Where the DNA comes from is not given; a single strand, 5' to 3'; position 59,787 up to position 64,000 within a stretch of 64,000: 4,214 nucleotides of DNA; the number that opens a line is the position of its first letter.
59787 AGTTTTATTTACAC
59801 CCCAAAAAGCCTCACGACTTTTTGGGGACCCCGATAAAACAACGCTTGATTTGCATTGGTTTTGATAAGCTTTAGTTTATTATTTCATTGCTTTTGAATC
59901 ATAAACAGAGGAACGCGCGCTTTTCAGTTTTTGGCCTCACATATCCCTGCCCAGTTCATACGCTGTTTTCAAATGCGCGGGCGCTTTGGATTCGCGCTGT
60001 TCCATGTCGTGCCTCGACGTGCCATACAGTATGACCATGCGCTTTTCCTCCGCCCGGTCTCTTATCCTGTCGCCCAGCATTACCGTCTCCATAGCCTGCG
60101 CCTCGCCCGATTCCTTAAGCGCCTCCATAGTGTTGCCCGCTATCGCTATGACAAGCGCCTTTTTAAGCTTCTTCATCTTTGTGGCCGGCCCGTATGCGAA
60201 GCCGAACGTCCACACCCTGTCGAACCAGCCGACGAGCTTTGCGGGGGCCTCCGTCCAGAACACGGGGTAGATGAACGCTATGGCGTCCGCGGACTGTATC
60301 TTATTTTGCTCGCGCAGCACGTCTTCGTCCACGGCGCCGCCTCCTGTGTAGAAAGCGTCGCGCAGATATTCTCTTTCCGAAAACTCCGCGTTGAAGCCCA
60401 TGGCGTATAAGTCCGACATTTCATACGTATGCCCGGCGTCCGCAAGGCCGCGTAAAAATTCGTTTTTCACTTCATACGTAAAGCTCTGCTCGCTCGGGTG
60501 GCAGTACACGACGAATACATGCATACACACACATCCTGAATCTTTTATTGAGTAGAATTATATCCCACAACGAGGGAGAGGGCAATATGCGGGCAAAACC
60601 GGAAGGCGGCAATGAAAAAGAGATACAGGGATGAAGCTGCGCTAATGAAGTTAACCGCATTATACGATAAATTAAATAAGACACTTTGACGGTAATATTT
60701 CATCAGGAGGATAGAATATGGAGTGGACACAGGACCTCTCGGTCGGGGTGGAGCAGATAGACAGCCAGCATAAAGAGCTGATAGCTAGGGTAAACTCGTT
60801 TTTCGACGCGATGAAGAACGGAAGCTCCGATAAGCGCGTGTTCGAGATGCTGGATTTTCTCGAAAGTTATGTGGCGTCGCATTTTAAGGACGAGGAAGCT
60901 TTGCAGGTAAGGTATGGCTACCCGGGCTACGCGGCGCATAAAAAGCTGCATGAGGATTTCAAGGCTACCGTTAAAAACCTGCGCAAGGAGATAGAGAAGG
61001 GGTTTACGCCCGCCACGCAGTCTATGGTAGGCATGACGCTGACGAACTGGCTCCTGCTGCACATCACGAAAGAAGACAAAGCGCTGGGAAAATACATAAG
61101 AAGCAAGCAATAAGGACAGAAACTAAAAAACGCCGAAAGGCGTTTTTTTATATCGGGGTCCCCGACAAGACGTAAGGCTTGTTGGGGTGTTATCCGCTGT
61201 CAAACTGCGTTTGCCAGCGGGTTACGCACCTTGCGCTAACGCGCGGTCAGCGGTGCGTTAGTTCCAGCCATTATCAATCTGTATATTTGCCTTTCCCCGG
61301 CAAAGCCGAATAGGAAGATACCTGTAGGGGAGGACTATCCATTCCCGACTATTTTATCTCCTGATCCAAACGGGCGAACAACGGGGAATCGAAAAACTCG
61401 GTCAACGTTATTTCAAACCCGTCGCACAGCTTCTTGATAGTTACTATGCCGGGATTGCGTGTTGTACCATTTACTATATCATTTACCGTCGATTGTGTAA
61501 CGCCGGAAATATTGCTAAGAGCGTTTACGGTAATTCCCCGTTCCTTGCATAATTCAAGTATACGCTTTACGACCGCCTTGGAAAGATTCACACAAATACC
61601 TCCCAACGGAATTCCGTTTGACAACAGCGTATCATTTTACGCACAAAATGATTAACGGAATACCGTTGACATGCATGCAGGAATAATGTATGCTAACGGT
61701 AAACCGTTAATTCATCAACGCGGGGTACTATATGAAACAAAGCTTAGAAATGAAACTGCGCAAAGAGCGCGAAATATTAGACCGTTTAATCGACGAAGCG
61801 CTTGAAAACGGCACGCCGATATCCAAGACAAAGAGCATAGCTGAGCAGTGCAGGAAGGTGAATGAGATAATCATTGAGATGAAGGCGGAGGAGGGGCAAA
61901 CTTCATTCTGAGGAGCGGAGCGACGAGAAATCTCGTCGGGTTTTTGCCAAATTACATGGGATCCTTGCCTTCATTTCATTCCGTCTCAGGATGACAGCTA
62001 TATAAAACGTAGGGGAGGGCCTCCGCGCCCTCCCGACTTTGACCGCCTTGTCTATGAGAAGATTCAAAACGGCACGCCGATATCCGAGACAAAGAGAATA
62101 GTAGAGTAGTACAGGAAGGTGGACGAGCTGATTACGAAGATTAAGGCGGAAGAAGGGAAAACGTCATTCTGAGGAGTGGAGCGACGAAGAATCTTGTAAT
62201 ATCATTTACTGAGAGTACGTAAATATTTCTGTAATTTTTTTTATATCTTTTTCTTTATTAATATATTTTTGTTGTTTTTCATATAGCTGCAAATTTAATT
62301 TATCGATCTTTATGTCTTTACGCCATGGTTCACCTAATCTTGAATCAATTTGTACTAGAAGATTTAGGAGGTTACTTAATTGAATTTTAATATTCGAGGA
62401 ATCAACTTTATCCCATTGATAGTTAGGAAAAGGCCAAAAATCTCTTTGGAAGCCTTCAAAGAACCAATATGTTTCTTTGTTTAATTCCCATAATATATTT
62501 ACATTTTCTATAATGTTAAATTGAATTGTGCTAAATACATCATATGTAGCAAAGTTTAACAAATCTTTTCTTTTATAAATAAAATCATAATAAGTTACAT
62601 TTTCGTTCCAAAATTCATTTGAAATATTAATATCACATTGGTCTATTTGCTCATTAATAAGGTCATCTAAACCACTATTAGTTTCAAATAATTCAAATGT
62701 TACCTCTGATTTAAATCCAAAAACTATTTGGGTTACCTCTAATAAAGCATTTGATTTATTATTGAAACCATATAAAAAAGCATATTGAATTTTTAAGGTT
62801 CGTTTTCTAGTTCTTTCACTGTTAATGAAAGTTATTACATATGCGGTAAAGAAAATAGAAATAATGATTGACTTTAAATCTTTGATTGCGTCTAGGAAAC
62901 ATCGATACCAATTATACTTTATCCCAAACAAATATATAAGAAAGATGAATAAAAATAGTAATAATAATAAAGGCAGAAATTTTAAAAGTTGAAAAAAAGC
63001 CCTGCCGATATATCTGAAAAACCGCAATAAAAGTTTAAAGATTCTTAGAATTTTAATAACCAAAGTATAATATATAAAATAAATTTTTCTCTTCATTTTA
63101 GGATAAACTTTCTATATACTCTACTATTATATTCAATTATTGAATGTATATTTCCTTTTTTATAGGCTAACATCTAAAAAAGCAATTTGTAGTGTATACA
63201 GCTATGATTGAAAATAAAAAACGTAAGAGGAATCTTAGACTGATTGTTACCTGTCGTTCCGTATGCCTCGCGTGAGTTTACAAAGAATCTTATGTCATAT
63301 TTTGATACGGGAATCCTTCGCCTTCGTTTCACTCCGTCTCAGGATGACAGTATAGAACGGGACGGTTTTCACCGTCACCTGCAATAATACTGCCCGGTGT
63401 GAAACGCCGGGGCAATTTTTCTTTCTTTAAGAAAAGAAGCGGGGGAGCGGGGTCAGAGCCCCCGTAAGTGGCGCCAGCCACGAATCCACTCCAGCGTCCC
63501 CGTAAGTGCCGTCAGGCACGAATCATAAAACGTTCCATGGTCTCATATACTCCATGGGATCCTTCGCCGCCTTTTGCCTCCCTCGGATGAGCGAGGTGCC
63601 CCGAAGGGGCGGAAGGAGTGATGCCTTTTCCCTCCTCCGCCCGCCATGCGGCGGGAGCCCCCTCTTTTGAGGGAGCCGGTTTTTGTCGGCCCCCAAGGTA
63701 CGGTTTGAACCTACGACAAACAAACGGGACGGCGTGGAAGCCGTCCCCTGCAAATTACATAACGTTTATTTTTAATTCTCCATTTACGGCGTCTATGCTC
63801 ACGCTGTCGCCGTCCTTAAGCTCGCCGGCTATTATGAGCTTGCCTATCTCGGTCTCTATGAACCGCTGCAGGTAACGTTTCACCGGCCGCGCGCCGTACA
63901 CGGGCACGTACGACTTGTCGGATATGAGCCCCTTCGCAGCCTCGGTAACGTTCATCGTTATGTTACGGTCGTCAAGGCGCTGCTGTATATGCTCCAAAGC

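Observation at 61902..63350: AT-rich single-gene island sits between a truncated and a fuller copy of a MITE-like element, flanked by a 9-bp direct repeat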

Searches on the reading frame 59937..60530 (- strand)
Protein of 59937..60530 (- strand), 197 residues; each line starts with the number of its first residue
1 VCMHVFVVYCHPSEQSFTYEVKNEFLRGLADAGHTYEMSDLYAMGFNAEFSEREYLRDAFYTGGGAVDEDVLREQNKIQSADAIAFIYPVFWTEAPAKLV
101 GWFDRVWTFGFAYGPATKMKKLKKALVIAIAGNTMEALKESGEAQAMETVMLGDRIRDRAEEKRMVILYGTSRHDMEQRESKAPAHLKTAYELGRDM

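Call 17: find_related_loci(query=window:59937-60530:-, collection=genome_contigs, flank=10000)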
Query window:59937-60530:- (197 aa) in genome_contigs; peptide patterns used: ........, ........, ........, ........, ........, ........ (x = any residue, [..] = any of these).
148 stretches matched a pattern; 115 encode a relative of the query (tblastn E <= 1e-3); the best 80 are kept; 80 distinct loci.
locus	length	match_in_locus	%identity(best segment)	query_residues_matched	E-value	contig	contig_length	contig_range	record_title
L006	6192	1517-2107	98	1-197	2e-132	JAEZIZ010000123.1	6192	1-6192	MAG: Bacillota bacterium isolate OH_CDB_211 k127_2123952, whole genome shotgun sequence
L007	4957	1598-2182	75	3-197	6e-100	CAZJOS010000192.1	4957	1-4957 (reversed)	MAG TPA_asm: uncultured Christensenellaceae bacterium isolate SRP192927_co6_839 genome assembly, contig: NODE_47822_leng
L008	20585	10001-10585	73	3-197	4e-96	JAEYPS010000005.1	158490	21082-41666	MAG: Bacillota bacterium isolate OH_CBB_207 k127_2076785, whole genome shotgun sequence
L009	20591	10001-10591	60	1-196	3e-79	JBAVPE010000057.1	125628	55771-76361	MAG: Anaerocolumna sp. isolate MFD02586_ilm_asm_bin5 k127_158331, whole genome shotgun sequence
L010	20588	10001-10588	60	2-196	2e-78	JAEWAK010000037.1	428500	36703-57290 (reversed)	MAG: Bacillota bacterium isolate OH_PBB_206 k127_988329, whole genome shotgun sequence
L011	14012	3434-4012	62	3-195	1e-77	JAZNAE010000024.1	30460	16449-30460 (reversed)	MAG: Lachnospiraceae bacterium isolate T1900044748_TS20190414.MAGScoT_cleanbin_000027 SGB_2144_k141_3268793, whole genom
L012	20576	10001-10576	62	3-194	6e-76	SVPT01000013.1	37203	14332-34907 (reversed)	MAG: Oscillospiraceae bacterium isolate SIG598 NODE_24108_length_37203_cov_1.594751, whole genome shotgun sequence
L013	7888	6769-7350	58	3-197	1e-73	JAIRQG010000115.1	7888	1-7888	MAG: Candidatus Methanoplasma sp. isolate Co333_bin25 k119_2377182, whole genome shotgun sequence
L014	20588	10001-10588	59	1-197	7e-74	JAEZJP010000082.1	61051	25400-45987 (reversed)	MAG: Bacillota bacterium isolate OH_CDB_240 k127_1929909, whole genome shotgun sequence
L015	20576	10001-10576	61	3-195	1e-72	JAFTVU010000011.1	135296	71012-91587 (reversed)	MAG: Oscillospiraceae bacterium isolate RGIG4195 Roe_deer_Colon-3__c2114, whole genome shotgun sequence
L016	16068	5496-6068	61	3-194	9e-73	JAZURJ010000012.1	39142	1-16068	MAG: Oscillospiraceae bacterium isolate T1900044852_TS20190318.MAGScoT_cleanbin_000012 SGB_3030_k141_2631641, whole geno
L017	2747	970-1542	58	3-194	2e-73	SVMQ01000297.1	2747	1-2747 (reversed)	MAG: Oscillospiraceae bacterium isolate SIG517 NODE_184304_length_2747_cov_1.034733, whole genome shotgun sequence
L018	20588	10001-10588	58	1-197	3e-72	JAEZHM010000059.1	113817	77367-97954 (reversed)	MAG: Bacillota bacterium isolate OH_CDB_136 k127_1660995, whole genome shotgun sequence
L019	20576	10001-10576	58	3-194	8e-72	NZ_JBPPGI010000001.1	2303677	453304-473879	Gorillibacterium sp. sgz500922 Scaffold1, whole genome shotgun sequence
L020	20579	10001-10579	57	3-196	6e-71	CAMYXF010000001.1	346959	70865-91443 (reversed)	MAG TPA_asm: uncultured Clostridia bacterium isolate SRR10912533_bin.45_metaWRAP_v1.3_MAG genome assembly, contig: ERZ14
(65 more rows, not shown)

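Call 25: search_protein_families(library=pfam, proteins=[L008:5352-7109:+, L008:7163-7339:-, L008:8278-8442:-], max_evalue=0.1)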
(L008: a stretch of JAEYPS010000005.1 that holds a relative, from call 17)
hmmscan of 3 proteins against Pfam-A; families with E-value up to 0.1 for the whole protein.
L008:5352-7109:+ (585 aa): 1 family
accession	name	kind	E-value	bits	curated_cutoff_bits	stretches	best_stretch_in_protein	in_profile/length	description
PF10592.14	AIPR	-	1.2e-45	157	25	1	293-559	1-284/308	AIPR protein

L008:7163-7339:- (58 aa): 2 families
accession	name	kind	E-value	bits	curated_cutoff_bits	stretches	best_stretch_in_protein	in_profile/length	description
PF24861.2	SUS_N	-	0.037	14.6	25.4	1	5-48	9-52/115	Sucrose synthase N-terminal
PF21408.2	MTR4-like_stalk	-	0.045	14.5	24.2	1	3-50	18-62/64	Exosome RNA helicase MTR4-like, stalk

L008:8278-8442:- (54 aa): 0 families

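Call 60: search_protein_families(library=padloc, proteins=[L008:5352-7109:+], max_evalue=0.01)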
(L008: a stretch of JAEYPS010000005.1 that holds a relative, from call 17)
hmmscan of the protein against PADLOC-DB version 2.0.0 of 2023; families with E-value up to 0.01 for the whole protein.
L008:5352-7109:+ (585 aa): 2 families
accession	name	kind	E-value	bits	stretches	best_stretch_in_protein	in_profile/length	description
PDLC02357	AbiU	-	8.8e-36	122.2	1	106-556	79-489/537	AbiU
PDLC02207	MzaE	-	2.2e-13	47.7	1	291-431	243-385/598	-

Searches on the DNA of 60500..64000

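Call 10: search_rna_families(source=window, start=60500, end=64000, threshold=evalue, max_evalue=1)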
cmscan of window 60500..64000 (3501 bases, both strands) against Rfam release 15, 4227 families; matches with E-value up to 1: 4.
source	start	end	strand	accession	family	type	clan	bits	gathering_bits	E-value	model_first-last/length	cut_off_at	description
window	61650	61712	-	RF00756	mir-299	Gene; miRNA;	-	30.1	67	0.0013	1-63/63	no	mir-299 microRNA precursor family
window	61650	61712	+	RF00756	mir-299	Gene; miRNA;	-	26.5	67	0.014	1-63/63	no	mir-299 microRNA precursor family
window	63384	63446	-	RF02837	anti-hemB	Gene; sRNA;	-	18.5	49.5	0.5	1-81/81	no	Burkholderia RNA 7 (anti-hemB)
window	63637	63686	+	RF02837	anti-hemB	Gene; sRNA;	-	18.2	49.5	0.61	1-81/81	no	Burkholderia RNA 7 (anti-hemB)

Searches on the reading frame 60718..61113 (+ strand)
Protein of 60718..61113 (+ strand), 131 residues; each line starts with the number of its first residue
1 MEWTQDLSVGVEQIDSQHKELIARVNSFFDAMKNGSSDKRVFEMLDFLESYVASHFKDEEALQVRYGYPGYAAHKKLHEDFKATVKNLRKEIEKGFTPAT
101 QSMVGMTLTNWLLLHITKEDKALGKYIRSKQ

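Call 8: search_protein_families(library=pfam, proteins=[window:60718-61113:+], max_evalue=0.1)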
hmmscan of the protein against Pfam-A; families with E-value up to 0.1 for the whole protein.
window:60718-61113:+ (131 aa): 3 families
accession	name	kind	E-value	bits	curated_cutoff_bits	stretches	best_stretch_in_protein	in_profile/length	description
PF01814.28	Hemerythrin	-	1.9e-13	51.5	25.3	1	10-124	2-124/127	Hemerythrin HHE cation binding domain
PF09611.15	Cas_Csy1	-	0.064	12.8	22.7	1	16-114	230-325/378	CRISPR-associated protein (Cas_Csy1)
PF16789.10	YscO-like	-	0.089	13.2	27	0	12-94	43-123/161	YscO-like protein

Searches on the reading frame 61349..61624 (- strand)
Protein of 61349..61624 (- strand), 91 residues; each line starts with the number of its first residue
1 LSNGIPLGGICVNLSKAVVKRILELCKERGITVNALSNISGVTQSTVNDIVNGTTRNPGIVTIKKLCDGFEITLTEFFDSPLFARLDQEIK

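Call 8: search_protein_families(library=pfam, proteins=[window:61349-61624:-], max_evalue=0.1)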
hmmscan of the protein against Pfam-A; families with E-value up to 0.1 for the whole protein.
window:61349-61624:- (91 aa): 8 families
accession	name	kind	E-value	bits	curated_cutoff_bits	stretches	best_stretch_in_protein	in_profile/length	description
PF13443.12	HTH_26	-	2.7e-11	44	22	1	21-79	1-59/63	Cro/C1-type HTH DNA-binding domain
PF01381.28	HTH_3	-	1.1e-10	41.8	23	1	23-77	2-55/55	Helix-turn-helix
PF12844.13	HTH_19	-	3.3e-06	27.3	30.2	1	20-79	2-60/64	Helix-turn-helix domain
PF13560.12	HTH_31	-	0.00015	22.5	27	1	24-73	8-57/64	Helix-turn-helix domain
PF13412.12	HTH_24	-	0.0015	18.5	21.9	1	24-52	11-39/48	Winged helix-turn-helix DNA-binding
PF12802.13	MarR_2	-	0.0079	16.8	27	1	21-52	9-42/61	MarR family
PF13542.12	HTH_Tnp_ISL3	-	0.022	14.7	27.4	1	20-52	18-48/51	Helix-turn-helix domain of transposase family ISL3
PF13384.12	HTH_23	-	0.076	13.3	24.6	1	21-52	9-39/50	Homeodomain-like domain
